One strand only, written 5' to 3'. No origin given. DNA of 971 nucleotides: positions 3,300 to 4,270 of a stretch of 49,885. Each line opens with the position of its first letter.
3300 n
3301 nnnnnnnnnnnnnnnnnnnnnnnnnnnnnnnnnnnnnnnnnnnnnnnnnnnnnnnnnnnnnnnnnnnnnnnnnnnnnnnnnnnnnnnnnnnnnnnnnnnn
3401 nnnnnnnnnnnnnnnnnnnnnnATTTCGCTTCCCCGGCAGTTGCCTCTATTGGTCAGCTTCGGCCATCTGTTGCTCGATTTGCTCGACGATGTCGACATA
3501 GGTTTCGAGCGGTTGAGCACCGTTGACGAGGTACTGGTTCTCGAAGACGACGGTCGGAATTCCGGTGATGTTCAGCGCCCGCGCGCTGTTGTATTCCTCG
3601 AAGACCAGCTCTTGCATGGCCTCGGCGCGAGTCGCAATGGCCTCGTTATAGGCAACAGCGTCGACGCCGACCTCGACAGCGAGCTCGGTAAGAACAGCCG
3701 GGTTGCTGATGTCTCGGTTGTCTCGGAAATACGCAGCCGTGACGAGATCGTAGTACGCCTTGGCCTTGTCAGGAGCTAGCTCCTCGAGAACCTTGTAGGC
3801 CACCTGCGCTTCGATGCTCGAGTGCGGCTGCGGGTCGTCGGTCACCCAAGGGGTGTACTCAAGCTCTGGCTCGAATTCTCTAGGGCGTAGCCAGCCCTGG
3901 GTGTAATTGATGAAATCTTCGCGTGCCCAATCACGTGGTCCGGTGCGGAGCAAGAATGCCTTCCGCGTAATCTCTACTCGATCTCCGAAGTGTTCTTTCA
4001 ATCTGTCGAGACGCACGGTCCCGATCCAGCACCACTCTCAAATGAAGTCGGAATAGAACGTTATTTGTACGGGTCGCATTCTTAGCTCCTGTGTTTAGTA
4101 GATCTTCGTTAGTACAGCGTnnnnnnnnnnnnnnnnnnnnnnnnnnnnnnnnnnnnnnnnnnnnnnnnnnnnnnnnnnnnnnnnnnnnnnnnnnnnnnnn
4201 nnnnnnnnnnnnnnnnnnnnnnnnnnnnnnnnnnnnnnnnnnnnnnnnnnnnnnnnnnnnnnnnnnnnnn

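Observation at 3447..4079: TGA at the first-Cys position of a DsbA/FrnE-like CxxC motif: candidate selenoprotein truncated by ORF calling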

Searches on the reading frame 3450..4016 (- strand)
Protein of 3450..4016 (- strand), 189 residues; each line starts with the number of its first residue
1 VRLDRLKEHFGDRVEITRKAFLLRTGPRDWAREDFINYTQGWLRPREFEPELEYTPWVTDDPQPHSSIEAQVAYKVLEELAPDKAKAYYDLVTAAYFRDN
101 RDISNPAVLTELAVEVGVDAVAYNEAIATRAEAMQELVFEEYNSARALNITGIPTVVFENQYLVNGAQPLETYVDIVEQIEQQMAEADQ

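Call 14: find_encoding_contigs(protein=window:3450-4016:-, flank=10000, max_places=4)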
Protein seq(189 aa) (189 aa): 7 contigs read that carry it; 4 places shown.
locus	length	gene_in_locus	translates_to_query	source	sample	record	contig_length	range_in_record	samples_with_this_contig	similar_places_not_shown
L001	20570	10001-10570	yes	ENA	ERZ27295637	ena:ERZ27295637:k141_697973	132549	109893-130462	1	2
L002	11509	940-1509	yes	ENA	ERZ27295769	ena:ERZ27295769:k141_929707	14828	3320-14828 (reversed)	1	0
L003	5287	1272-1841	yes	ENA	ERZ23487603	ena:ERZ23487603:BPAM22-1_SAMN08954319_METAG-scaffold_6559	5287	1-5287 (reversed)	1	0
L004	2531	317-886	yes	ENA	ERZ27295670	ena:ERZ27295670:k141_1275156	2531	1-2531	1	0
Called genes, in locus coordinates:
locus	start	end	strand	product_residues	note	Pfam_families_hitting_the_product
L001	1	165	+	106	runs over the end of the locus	PF13490:zf-HC2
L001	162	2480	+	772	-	PF00122:E1-E2_ATPase, PF00702:Hydrolase, PF00689:Cation_ATPase_C (weak)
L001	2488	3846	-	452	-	PF00324:AA_permease, PF13520:AA_permease_2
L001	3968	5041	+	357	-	-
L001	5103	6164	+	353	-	PF03706:LPG_synthase_TM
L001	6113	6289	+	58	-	-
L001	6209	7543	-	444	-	PF01839:FG-GAP (faint), PF13517:FG-GAP_3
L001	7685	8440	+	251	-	PF00106:adh_short, PF08659:KR, PF13561:adh_short_C2, PF23441:SDR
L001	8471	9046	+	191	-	PF00440:TetR_N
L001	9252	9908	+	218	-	PF01243:PNPOx_N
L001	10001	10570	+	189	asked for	PF01323:DSBA, PF13743:Thioredoxin_5 (weak)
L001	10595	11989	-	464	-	PF00206:Lyase_1, PF10415:FumaraseC_C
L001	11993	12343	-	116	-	PF03640:Lipoprotein_15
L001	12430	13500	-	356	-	PF04286:DUF445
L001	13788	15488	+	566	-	PF07719:TPR_2 (faint)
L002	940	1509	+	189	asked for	PF01323:DSBA, PF13743:Thioredoxin_5 (weak)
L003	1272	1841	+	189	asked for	PF01323:DSBA, PF13743:Thioredoxin_5 (weak)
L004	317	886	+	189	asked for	PF01323:DSBA, PF13743:Thioredoxin_5 (weak)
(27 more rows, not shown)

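Call 61: search_protein_representatives(protein=window:3450-4016:-)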
Query: 189 residues. Proteins with E-value up to 0.001 (for the whole library): 1189; up to 1e-10: 66; up to 1e-30: 4. The best 150 are listed.
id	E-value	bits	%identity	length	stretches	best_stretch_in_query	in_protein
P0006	1.9e-82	291.7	71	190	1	1-184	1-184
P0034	1.0e-41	159.0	42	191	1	1-183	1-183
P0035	1.4e-37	145.5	44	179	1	11-186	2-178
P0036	3.1e-31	124.9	36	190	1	1-188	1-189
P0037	1.0e-27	113.4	71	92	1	49-121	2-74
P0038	2.9e-26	108.7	35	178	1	16-187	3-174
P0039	7.8e-26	107.3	35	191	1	1-176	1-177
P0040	2.2e-25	105.8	34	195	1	1-180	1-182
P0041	3.3e-25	105.2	36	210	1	2-179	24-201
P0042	2.1e-24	102.6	96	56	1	134-189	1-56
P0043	2.0e-23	99.4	39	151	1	37-183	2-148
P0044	8.6e-22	94.1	39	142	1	49-183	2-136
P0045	9.0e-22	94.0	32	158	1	33-183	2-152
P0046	9.3e-22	94.0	35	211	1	2-178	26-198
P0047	3.1e-21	92.3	40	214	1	1-174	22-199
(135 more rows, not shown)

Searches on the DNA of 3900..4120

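Call 53: search_rna_families(source=window, start=3900, end=4120, threshold=evalue, max_evalue=10)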
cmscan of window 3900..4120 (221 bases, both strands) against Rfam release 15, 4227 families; matches with E-value up to 10: 1.
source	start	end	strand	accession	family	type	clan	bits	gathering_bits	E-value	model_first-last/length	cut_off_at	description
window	3947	4089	-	RF04245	MIR169_7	Gene; miRNA;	CL00098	14.2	44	6.1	1-85/85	no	MIR169_7 microRNA precursor family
